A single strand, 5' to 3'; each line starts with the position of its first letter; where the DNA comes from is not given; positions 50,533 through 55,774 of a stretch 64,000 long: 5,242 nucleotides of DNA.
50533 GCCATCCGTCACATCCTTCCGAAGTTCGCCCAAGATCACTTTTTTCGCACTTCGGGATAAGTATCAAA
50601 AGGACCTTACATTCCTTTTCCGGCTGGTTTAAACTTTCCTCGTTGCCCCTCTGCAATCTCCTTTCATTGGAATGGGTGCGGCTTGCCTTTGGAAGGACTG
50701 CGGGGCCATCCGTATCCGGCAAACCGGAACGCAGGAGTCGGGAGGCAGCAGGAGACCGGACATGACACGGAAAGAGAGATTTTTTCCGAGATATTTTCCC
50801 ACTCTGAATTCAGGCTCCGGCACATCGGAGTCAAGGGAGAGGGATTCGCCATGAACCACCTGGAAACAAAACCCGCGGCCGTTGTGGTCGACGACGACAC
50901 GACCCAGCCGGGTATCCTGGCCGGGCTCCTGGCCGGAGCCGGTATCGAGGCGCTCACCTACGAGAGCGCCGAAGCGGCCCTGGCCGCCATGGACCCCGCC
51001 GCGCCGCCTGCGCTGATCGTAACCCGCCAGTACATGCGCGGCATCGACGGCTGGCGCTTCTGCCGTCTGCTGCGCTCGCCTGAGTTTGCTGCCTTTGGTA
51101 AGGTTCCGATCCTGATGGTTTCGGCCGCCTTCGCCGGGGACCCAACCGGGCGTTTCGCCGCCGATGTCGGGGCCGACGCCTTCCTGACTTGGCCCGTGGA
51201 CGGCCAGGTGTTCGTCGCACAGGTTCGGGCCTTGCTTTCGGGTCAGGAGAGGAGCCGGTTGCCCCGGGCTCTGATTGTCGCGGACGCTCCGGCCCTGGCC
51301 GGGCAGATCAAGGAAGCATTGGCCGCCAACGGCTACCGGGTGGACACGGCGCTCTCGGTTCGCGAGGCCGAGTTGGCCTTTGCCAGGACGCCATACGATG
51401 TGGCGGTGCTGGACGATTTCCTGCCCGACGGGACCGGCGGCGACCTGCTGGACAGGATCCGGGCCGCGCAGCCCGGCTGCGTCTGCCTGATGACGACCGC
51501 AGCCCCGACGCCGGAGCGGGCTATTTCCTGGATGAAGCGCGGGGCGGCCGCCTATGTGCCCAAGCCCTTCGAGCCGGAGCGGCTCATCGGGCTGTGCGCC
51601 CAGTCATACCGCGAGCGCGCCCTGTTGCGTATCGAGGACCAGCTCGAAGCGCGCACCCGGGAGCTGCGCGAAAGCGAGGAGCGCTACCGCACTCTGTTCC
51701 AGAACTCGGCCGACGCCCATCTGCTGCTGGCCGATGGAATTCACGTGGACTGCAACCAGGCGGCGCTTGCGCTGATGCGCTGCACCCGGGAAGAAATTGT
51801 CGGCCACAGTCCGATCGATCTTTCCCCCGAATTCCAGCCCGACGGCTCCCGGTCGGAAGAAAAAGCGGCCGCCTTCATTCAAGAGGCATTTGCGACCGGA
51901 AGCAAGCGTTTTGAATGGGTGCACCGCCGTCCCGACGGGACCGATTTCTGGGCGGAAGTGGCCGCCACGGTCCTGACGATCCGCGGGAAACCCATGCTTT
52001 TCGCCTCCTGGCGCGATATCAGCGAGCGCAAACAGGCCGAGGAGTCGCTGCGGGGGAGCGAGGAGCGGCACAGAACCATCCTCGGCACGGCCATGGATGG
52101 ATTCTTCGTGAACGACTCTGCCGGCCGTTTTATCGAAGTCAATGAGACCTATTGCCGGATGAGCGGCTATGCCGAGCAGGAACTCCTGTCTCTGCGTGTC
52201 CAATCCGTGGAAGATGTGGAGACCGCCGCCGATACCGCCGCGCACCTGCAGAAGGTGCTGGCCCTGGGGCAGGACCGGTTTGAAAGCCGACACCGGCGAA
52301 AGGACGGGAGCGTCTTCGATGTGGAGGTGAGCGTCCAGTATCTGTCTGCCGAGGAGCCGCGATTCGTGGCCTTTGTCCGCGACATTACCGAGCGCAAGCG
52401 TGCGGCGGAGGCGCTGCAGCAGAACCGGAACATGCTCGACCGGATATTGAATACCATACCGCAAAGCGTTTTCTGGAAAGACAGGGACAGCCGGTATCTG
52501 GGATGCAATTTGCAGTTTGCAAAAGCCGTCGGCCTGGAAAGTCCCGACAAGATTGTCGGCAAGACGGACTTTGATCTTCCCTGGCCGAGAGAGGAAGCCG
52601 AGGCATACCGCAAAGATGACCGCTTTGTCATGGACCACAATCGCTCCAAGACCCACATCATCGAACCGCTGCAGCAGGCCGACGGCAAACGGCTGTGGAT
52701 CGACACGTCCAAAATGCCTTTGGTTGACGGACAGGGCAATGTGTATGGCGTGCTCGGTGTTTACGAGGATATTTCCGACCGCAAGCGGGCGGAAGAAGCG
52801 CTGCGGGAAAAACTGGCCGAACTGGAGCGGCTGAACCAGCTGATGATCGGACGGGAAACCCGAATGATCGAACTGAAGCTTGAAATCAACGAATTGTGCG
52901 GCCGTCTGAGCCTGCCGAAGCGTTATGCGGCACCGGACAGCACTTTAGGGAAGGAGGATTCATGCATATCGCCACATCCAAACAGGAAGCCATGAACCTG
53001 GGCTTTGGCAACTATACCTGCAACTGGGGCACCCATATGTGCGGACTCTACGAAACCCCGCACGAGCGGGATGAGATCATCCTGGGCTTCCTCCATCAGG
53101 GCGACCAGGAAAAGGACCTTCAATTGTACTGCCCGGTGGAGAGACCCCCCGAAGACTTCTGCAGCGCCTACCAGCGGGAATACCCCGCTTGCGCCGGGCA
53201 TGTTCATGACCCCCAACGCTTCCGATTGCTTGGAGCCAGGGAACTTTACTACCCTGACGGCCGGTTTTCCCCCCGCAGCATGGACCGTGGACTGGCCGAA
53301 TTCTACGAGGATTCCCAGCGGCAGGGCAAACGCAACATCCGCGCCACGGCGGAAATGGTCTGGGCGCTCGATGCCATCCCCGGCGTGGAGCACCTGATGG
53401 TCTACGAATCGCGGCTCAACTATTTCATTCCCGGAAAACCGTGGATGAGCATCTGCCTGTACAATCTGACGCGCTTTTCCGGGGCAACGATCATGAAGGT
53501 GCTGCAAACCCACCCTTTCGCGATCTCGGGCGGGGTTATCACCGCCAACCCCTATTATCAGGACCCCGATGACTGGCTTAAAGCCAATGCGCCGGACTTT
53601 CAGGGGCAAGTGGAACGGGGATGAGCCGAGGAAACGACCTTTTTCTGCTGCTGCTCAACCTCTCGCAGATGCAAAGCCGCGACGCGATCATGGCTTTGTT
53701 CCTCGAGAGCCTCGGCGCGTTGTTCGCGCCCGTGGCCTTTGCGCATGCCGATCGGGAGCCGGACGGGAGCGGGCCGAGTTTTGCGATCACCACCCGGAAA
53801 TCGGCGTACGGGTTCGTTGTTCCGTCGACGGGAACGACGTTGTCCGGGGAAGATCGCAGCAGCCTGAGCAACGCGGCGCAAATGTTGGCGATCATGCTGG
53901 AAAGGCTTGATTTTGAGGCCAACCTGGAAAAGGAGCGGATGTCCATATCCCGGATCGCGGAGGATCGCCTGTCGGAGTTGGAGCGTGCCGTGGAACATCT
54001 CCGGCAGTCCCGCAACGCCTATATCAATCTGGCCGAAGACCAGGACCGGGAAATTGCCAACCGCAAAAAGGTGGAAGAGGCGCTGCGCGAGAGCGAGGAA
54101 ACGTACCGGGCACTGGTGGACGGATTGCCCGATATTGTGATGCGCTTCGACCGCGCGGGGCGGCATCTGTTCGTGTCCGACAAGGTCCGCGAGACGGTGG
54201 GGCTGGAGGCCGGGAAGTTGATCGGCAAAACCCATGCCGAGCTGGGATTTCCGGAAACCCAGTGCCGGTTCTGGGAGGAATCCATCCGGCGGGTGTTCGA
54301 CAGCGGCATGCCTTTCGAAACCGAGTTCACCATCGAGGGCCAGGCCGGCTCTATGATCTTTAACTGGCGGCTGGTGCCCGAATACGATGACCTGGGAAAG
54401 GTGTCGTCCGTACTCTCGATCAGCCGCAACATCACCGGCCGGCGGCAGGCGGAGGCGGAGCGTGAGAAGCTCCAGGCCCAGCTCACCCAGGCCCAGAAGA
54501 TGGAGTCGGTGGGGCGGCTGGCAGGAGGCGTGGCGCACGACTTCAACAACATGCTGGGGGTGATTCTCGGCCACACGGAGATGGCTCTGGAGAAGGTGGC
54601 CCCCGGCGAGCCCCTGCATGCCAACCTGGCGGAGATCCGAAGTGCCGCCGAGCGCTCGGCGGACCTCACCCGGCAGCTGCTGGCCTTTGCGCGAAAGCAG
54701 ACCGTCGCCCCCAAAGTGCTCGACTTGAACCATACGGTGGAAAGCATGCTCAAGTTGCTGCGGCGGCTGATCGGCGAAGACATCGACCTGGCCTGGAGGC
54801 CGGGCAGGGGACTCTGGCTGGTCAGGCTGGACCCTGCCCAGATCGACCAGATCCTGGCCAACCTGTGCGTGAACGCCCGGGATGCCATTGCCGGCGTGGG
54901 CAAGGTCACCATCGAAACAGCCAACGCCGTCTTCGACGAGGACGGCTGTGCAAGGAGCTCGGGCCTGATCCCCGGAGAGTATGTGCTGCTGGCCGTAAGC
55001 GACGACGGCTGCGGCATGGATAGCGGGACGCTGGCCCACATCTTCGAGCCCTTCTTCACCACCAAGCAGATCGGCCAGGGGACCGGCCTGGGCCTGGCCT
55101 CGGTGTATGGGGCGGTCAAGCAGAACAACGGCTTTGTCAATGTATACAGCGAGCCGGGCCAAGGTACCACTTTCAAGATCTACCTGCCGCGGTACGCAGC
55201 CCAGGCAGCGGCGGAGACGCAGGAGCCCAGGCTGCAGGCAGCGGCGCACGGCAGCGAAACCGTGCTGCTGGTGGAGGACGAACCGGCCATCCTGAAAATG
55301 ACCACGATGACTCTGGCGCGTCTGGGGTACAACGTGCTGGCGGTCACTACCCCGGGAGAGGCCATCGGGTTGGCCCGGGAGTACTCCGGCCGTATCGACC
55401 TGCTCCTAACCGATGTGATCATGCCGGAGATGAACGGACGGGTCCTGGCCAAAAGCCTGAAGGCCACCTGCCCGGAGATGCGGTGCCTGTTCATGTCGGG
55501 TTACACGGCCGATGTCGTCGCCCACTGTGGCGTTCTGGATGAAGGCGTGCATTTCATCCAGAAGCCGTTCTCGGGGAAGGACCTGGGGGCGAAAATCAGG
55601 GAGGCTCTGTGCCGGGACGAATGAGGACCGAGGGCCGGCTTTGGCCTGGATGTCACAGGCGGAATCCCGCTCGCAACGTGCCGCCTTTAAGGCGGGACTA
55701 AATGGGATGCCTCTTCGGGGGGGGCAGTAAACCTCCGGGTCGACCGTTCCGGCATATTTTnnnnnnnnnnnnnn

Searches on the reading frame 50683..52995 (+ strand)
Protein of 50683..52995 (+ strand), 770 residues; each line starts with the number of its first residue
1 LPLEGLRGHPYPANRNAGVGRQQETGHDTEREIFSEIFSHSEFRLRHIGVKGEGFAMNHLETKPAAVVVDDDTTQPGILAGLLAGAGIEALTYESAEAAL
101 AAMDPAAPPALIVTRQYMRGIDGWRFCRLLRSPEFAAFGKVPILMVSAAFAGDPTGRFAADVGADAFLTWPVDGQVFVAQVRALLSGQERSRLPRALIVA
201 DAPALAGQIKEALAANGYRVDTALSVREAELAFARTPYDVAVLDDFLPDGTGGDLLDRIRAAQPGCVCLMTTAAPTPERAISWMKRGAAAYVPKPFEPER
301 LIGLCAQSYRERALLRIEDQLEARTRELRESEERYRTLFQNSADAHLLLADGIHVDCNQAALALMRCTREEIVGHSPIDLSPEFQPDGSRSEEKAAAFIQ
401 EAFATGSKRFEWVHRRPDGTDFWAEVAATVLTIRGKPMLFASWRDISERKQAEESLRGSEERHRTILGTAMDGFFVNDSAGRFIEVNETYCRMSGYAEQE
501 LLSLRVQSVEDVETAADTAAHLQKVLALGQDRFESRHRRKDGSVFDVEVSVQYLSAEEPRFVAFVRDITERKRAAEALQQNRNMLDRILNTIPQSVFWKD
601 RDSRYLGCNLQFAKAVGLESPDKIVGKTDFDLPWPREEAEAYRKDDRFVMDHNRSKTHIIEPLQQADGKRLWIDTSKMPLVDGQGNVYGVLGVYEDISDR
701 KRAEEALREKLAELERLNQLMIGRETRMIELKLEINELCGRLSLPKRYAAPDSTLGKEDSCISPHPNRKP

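Call 20: search_protein_families(library=pfam, proteins=[window:50683-52995:+], max_evalue=0.00001)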
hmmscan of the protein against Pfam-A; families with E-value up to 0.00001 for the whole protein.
window:50683-52995:+ (770 aa): 7 families
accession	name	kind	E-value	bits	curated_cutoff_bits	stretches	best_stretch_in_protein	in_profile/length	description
PF13426.13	PAS_9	-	1.2e-33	115.9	27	2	472-570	2-103/103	PAS domain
PF08448.16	PAS_4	-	4e-30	104.7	23.1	2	589-702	1-110/110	PAS fold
PF00989.32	PAS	-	9.9e-29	100.1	22.6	3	464-568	4-113/113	PAS fold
PF00072.30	Response_reg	-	1.4e-27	96.5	30.2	2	197-302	2-107/111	Response regulator receiver domain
PF13188.13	PAS_8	-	2.8e-17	62.4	21.8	1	461-507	1-48/65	PAS domain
PF08447.18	PAS_3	-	6.3e-09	36.4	25.6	0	484-559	2-80/89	PAS fold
PF12860.13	PAS_7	-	1.3e-07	32.2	27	0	472-575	6-114/115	PAS fold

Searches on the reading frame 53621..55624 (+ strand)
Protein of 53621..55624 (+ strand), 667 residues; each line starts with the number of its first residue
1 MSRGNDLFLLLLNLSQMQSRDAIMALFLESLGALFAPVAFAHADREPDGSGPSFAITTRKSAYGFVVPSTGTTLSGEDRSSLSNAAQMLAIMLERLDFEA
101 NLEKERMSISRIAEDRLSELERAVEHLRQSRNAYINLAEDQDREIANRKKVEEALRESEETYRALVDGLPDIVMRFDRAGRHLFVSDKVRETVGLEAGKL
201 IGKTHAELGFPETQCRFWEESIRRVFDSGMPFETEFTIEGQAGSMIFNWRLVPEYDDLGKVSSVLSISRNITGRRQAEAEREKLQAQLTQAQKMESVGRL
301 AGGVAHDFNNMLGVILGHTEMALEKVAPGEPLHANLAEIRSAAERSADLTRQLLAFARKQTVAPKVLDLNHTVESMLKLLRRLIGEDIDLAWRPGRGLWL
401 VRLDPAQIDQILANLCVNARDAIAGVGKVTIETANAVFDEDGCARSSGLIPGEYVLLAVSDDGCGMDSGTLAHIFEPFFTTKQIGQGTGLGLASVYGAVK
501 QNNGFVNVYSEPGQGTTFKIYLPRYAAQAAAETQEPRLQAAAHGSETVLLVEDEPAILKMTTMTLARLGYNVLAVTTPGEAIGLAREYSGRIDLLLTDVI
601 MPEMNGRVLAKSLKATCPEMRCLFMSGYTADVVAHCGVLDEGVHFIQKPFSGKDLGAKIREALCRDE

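Call 20: search_protein_families(library=pfam, proteins=[window:53621-55624:+], max_evalue=0.00001)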
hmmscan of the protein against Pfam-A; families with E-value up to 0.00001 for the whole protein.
window:53621-55624:+ (667 aa): 4 families
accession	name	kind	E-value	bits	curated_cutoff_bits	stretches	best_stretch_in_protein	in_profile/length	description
PF02518.31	HATPase_c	-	7e-20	72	26.4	1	404-524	2-109/111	Histidine kinase-, DNA gyrase B-, and HSP90-like ATPase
PF00072.30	Response_reg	-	4.2e-16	59.5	30.2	1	548-659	1-110/111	Response regulator receiver domain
PF08448.16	PAS_4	-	2.1e-08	34.8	23.1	1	166-276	1-110/110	PAS fold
PF00512.31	HisKA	-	2.9e-07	30.9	26.9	1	298-360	3-64/66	His Kinase A (phospho-acceptor) domain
